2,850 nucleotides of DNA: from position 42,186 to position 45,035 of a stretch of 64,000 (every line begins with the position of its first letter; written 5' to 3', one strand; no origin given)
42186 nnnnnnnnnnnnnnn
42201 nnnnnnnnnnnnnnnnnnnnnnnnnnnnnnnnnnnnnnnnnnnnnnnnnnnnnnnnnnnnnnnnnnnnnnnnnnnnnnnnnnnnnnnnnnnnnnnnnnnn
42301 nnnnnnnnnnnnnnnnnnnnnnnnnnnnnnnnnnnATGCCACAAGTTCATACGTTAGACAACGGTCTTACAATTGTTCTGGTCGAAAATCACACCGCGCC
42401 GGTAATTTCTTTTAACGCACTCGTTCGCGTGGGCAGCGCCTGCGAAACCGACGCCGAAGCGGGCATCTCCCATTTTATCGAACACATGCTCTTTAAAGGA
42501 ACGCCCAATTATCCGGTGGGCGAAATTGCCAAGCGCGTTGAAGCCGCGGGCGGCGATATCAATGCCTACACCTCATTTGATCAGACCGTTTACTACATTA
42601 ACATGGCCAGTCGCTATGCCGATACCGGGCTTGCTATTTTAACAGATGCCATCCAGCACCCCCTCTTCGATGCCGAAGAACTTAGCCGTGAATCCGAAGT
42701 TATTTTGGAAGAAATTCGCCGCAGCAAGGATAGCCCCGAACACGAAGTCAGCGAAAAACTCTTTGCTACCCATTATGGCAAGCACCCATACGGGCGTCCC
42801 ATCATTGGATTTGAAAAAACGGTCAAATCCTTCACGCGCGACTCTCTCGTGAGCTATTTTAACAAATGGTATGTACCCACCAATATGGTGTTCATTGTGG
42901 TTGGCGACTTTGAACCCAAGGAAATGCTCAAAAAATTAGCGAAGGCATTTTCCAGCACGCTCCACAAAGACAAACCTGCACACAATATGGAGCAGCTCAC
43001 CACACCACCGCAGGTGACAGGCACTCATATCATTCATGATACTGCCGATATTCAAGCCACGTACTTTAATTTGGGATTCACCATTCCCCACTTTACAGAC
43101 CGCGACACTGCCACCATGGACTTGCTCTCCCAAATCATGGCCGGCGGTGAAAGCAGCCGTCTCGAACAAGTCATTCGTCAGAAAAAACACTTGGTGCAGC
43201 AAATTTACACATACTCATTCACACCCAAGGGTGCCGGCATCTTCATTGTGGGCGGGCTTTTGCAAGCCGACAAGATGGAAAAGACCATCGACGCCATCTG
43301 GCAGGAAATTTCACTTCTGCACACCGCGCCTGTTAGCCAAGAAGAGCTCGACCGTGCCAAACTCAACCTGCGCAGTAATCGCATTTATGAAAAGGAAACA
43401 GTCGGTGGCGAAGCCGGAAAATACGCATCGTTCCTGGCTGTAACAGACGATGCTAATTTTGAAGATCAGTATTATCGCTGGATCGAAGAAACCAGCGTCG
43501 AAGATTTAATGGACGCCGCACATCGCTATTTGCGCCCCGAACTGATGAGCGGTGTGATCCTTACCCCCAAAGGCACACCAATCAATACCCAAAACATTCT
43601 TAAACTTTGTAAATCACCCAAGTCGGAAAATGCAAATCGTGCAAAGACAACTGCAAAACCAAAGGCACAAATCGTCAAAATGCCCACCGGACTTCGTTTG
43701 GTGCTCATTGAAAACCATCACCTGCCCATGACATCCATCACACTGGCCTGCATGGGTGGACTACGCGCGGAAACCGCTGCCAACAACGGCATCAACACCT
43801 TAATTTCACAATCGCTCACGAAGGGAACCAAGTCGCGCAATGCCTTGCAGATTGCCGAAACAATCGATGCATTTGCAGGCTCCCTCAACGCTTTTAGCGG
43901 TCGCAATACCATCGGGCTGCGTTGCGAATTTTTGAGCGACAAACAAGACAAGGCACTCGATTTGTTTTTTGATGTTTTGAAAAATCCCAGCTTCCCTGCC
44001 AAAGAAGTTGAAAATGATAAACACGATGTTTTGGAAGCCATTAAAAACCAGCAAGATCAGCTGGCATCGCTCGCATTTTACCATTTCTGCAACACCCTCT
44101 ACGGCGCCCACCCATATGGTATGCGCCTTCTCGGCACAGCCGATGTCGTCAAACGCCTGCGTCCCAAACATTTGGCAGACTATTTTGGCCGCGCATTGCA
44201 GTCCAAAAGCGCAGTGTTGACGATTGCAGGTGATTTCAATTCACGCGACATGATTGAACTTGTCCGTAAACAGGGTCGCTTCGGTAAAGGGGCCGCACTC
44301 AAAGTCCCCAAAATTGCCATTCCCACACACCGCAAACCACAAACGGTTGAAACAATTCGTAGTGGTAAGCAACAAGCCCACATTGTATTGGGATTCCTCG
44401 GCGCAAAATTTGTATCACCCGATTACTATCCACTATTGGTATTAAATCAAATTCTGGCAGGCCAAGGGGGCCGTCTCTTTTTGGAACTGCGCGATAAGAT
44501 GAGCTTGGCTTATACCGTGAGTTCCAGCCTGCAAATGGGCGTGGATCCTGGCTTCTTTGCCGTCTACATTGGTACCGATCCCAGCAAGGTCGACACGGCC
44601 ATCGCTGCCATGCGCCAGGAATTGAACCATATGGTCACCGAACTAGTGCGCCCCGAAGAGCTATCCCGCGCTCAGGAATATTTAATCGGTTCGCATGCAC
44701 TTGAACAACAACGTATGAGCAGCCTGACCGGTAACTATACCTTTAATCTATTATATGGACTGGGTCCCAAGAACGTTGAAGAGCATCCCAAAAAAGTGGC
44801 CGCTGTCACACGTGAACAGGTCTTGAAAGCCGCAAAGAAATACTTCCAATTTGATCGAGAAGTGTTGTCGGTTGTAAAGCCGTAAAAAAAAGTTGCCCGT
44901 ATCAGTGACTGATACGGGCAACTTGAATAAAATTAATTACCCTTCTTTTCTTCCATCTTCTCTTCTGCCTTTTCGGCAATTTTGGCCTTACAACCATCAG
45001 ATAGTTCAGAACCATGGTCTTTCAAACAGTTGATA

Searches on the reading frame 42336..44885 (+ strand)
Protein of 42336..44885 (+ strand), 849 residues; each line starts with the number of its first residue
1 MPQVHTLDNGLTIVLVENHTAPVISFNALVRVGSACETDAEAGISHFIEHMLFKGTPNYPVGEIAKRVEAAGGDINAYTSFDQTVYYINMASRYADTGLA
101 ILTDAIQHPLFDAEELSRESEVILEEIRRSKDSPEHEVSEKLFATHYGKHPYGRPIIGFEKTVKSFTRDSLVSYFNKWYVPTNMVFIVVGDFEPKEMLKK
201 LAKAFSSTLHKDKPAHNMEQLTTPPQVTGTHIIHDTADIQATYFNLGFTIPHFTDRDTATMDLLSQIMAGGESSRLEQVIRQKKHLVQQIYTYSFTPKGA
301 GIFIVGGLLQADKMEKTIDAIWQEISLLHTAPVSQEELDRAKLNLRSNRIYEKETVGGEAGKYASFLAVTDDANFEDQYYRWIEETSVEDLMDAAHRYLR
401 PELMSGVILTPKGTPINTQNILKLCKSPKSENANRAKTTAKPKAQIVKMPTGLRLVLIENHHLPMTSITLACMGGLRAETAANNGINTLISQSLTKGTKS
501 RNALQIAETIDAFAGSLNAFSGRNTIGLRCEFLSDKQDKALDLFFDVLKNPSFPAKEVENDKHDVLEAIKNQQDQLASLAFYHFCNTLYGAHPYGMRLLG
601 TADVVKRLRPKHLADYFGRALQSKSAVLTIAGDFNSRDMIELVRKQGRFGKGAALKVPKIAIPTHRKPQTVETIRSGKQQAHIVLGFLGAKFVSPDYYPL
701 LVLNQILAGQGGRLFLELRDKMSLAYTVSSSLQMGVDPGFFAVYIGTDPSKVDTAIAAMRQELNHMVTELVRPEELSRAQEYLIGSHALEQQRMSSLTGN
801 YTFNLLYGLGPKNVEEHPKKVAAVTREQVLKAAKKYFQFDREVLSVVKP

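Call 51: search_protein_families(library=ncbifam, proteins=[window:42336-44885:+], max_evalue=1e-30)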
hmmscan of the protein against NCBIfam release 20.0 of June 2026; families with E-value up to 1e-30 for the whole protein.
window:42336-44885:+ (849 aa): 2 families
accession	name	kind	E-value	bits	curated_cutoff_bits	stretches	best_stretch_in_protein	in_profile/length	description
NF047422.1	YfmF_fam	equivalog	4.5e-58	197.1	285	1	533-836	91-401/412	EF-P 5-aminopentanol modification-associated protein YfmF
NF047421.1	YfmH_fam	equivalog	5.1e-52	177.5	250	1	30-412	48-424/425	EF-P 5-aminopentanol modification-associated protein YfmH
